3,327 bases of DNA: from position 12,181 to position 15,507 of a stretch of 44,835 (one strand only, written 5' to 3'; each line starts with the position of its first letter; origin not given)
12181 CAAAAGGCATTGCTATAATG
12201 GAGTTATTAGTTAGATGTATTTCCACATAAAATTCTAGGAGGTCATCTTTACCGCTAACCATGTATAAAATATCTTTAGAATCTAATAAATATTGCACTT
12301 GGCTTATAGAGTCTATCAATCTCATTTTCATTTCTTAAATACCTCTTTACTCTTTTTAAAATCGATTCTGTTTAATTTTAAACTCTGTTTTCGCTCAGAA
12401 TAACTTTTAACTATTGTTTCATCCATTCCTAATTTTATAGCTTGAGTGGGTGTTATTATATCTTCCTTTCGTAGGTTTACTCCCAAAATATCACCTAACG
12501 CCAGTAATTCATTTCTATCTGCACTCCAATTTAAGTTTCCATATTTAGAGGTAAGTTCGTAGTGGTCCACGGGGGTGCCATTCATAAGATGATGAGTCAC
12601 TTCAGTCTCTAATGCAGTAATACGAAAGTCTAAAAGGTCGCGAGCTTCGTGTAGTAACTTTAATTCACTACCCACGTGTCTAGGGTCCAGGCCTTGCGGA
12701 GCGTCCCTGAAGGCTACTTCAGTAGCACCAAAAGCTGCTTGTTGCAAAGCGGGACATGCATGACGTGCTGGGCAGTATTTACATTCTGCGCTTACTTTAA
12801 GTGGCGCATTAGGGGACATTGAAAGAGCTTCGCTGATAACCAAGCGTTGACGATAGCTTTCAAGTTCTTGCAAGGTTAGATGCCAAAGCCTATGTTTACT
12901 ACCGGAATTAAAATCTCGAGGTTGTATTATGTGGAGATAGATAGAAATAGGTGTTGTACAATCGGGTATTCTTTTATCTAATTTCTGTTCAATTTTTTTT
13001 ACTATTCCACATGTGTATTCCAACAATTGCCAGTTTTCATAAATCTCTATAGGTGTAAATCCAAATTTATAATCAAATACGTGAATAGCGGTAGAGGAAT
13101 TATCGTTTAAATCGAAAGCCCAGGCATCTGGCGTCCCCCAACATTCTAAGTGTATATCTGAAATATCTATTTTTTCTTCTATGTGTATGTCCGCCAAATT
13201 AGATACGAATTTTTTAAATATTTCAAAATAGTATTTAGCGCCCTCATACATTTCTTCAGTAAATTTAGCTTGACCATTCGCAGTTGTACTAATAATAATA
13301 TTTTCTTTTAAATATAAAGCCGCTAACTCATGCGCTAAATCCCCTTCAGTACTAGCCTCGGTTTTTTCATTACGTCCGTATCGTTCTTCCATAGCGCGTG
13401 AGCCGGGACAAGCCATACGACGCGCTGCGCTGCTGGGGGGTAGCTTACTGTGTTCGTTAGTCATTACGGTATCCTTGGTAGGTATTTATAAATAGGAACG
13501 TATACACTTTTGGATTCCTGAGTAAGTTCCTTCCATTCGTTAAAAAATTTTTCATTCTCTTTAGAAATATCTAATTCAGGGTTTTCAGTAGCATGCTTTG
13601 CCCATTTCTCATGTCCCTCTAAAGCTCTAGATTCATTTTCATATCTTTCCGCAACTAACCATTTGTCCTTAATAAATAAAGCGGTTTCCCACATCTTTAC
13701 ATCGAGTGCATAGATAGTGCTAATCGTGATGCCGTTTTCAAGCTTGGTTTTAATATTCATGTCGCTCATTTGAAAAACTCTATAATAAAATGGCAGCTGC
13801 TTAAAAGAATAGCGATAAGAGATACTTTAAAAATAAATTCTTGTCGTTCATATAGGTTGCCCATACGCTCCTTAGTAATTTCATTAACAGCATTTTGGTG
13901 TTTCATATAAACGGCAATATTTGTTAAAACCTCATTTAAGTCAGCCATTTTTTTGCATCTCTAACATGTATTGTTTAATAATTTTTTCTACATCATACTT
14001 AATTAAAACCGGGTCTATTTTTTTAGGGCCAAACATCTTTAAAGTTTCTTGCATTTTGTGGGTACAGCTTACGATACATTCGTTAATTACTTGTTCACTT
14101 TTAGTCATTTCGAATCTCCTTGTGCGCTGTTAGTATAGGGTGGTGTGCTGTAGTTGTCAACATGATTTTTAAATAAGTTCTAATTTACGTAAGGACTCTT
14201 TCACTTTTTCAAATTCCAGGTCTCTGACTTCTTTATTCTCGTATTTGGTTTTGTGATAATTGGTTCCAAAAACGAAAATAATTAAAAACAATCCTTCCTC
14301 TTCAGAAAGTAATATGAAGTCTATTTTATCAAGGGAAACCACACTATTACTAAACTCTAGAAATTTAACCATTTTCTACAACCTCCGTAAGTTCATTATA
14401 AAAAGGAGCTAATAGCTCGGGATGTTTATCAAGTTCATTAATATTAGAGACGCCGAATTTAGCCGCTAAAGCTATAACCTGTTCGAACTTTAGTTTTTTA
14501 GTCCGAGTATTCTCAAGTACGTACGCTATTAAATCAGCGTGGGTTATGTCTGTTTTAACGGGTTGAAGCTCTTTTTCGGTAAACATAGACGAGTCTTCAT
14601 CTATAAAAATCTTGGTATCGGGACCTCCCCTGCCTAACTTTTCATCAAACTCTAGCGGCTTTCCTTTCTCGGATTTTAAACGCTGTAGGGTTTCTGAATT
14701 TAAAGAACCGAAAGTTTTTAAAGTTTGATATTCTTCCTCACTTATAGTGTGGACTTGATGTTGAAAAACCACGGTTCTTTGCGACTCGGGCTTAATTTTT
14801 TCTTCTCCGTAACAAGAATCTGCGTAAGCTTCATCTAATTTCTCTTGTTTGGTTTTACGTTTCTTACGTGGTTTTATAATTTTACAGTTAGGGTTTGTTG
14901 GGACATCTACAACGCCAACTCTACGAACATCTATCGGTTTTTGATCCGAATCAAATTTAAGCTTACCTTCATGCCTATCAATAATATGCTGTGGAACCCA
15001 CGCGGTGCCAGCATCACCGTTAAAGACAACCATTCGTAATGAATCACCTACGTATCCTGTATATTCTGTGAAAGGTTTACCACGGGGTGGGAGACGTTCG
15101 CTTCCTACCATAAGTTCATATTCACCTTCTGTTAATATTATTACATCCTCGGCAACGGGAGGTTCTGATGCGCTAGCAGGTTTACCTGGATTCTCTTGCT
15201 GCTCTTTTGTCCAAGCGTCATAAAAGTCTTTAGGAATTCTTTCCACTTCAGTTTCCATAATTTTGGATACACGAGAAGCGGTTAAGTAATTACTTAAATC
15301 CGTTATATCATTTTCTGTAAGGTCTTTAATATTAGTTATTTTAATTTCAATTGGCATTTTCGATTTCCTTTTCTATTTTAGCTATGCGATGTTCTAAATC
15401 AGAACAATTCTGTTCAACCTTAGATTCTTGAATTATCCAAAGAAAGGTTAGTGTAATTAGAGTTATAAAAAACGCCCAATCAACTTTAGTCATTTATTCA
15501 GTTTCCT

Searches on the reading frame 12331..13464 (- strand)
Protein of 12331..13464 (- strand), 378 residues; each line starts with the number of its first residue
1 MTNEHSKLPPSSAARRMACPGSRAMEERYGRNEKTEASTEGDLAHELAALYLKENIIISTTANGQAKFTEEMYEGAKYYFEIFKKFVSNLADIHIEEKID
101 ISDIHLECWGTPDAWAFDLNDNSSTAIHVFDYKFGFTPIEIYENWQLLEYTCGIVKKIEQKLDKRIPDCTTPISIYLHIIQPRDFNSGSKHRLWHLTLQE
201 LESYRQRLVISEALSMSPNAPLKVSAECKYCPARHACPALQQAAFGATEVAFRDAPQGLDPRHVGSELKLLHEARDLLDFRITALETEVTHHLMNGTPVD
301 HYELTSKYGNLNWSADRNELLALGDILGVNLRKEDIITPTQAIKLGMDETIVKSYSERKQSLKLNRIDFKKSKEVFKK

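Call 12: search_protein_families(library=pfam, proteins=[window:12331-13464:-], max_evalue=0.001)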
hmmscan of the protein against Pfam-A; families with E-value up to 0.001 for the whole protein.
window:12331-13464:- (378 aa): 2 families
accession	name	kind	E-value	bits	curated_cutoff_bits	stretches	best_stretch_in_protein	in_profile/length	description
PF10926.14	DUF2800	-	5.3e-36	125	21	1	5-345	1-337/368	Protein of unknown function (DUF2800)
PF12705.13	PDDEXK_1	-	1.7e-06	28.6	22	1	25-238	19-247/247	PD-(D/E)XK nuclease superfamily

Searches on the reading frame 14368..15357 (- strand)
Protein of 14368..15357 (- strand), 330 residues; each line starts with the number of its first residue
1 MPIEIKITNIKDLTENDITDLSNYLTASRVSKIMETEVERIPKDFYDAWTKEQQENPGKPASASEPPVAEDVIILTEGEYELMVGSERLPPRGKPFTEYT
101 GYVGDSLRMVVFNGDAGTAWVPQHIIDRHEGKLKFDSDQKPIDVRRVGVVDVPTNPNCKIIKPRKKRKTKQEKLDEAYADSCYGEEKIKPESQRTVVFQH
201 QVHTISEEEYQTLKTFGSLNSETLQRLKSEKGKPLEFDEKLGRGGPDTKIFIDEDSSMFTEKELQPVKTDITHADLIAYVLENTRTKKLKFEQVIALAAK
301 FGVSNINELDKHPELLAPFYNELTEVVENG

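Call 12: search_protein_families(library=pfam, proteins=[window:14368-15357:-], max_evalue=0.001)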
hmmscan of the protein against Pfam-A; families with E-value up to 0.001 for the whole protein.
window:14368-15357:- (330 aa): 0 families

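Call 79: search_protein_families(library=pfam, proteins=[window:14368-15357:-], max_evalue=1)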
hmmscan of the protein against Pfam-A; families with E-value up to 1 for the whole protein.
window:14368-15357:- (330 aa): 0 families
